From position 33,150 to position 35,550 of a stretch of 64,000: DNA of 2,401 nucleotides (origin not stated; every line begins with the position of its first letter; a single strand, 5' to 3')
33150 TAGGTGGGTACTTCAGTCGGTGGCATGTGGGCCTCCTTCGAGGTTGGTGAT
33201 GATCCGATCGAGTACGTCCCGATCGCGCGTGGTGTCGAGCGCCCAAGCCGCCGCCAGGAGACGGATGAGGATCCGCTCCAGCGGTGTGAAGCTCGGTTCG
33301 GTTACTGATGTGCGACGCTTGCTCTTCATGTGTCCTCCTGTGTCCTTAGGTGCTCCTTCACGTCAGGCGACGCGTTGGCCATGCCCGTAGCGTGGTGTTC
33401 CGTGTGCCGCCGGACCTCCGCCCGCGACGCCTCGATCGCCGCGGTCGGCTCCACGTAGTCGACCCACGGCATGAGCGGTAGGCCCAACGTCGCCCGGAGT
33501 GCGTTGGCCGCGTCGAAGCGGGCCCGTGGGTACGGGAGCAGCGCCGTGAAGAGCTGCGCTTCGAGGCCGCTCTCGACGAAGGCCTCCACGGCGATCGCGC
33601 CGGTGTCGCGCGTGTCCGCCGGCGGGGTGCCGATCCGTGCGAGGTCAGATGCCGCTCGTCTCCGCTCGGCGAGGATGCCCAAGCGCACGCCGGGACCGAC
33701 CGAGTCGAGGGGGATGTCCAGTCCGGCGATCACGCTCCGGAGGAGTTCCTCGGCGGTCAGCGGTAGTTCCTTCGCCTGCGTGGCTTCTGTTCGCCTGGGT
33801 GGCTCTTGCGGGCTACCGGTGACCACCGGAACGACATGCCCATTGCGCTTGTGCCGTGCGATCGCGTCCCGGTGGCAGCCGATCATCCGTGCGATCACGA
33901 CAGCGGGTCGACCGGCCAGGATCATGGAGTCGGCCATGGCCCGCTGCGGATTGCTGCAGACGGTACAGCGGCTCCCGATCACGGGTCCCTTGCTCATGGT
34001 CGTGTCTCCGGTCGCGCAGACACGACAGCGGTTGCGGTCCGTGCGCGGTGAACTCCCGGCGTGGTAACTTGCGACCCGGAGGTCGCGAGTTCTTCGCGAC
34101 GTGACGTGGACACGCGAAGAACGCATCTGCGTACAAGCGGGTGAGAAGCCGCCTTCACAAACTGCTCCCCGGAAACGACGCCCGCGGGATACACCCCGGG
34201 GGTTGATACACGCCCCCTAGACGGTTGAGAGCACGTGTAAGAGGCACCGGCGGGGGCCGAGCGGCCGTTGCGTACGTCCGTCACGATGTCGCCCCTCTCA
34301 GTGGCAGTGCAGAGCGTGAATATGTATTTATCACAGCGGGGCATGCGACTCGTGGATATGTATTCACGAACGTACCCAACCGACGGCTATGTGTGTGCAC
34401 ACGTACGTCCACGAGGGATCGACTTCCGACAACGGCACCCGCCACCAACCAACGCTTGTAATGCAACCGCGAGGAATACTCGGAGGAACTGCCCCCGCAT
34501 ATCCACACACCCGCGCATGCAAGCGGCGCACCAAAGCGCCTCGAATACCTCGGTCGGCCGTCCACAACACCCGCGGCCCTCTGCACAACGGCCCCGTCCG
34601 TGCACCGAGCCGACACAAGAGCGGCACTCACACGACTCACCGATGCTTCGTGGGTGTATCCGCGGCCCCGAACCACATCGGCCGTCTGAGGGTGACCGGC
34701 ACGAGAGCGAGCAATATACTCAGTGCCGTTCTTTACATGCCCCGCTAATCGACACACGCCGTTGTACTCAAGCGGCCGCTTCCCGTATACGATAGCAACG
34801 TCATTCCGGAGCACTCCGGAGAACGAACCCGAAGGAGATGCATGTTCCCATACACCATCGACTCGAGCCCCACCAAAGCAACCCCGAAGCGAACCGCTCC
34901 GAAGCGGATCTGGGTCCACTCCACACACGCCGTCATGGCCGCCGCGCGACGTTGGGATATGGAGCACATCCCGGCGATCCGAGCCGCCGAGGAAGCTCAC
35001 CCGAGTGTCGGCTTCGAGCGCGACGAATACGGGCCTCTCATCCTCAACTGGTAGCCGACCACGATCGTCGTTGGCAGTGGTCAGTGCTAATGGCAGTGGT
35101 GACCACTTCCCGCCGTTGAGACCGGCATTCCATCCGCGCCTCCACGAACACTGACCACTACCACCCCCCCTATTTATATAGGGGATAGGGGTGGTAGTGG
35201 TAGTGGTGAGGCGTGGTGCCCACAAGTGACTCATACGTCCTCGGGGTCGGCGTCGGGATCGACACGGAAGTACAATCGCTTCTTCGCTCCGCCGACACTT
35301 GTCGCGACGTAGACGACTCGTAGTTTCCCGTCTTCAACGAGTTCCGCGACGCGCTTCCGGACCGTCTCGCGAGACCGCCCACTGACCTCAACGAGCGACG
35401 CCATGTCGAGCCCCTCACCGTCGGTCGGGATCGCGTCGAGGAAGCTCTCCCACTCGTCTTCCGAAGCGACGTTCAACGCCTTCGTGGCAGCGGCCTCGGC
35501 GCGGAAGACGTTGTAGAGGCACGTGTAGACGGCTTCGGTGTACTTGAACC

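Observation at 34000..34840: About 840-bp non-coding divergent intergenic region with multiple direct repeats and locally low GC: possible element replication origin, complex operator region or ncRNA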

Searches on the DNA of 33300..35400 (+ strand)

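Call 11: search_dna_similar(query=window:33300-35300:+, collection=plasmids, mode=distant, max_rows=20)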
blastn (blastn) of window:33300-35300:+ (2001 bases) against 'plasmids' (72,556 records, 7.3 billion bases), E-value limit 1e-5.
No match.

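Call 12: search_dna_similar(query=window:33300-35300:+, collection=phages, mode=distant, max_rows=20)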
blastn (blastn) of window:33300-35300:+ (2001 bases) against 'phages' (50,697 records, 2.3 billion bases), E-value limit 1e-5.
No match.

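Call 46: search_rna_families(source=window, start=33800, end=35400, threshold=evalue, max_evalue=1)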
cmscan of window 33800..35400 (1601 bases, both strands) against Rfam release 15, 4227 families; matches with E-value up to 1: 8.
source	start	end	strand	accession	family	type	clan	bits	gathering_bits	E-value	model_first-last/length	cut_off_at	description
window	35149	35206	+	RF04014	mir-8338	Gene; miRNA;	-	30.6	80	0.00053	1-61/61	no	mir-8338 microRNA precursor family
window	35128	35218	+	RF04175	mir-1260b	Gene; miRNA;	-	28.2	81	0.0057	1-108/108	no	mir-1260b microRNA precursor family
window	35131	35223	-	RF04175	mir-1260b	Gene; miRNA;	-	27.3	81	0.0097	1-108/108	no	mir-1260b microRNA precursor family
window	35141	35210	-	RF01015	mir-885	Gene; miRNA;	-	26.7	66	0.0061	1-74/74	no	mir-885 microRNA precursor family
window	35149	35207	+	RF01015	mir-885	Gene; miRNA;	-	22.4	66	0.099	1-74/74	no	mir-885 microRNA precursor family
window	35149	35205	+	RF03871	mir-5681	Gene; miRNA;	-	22.2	88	0.11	1-61/61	no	mir-5681 microRNA precursor family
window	35133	35217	+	RF04096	mir-4433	Gene; miRNA;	-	21.1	77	0.4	1-83/83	no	mir-4433 microRNA precursor family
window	34625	34692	-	RF03635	mir-2066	Gene; miRNA;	-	20.7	100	0.56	1-72/72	no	mir-2066 microRNA precursor family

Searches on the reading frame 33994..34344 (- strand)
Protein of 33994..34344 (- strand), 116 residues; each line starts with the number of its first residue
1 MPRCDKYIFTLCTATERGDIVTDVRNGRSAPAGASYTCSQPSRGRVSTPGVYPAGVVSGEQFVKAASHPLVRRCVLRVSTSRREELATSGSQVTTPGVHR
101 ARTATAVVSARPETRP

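Call 105: search_protein_families(library=pfam, proteins=[window:33994-34344:-], max_evalue=0.1)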
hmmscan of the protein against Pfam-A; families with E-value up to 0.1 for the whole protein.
window:33994-34344:- (116 aa): 0 families

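Call 106: search_protein_families(library=phrogs, proteins=[window:33994-34344:-], max_evalue=0.01)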
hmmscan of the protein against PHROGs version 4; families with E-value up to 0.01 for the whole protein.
window:33994-34344:- (116 aa): 0 families

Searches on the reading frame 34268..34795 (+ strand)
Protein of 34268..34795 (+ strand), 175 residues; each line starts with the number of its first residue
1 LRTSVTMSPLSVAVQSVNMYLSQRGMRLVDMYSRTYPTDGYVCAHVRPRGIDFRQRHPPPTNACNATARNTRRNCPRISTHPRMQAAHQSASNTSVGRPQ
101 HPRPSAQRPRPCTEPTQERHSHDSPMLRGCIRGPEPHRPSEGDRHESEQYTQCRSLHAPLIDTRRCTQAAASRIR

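Call 105: search_protein_families(library=pfam, proteins=[window:34268-34795:+], max_evalue=0.1)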
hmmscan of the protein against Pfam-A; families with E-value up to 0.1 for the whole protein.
window:34268-34795:+ (175 aa): 0 families

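Call 106: search_protein_families(library=phrogs, proteins=[window:34268-34795:+], max_evalue=0.01)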
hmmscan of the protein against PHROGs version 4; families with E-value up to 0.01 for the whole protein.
window:34268-34795:+ (175 aa): 0 families

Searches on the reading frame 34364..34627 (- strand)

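Call 105: search_protein_families(library=pfam, proteins=[window:34364-34627:-], max_evalue=0.1)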
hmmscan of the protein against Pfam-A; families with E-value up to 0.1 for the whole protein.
window:34364-34627:- (87 aa): 1 family
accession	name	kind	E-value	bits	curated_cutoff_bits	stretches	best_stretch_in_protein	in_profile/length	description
PF25737.1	Herpes_US8A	-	0.084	13.7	27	0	42-86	58-101/124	Herpesvirus US8.5 protein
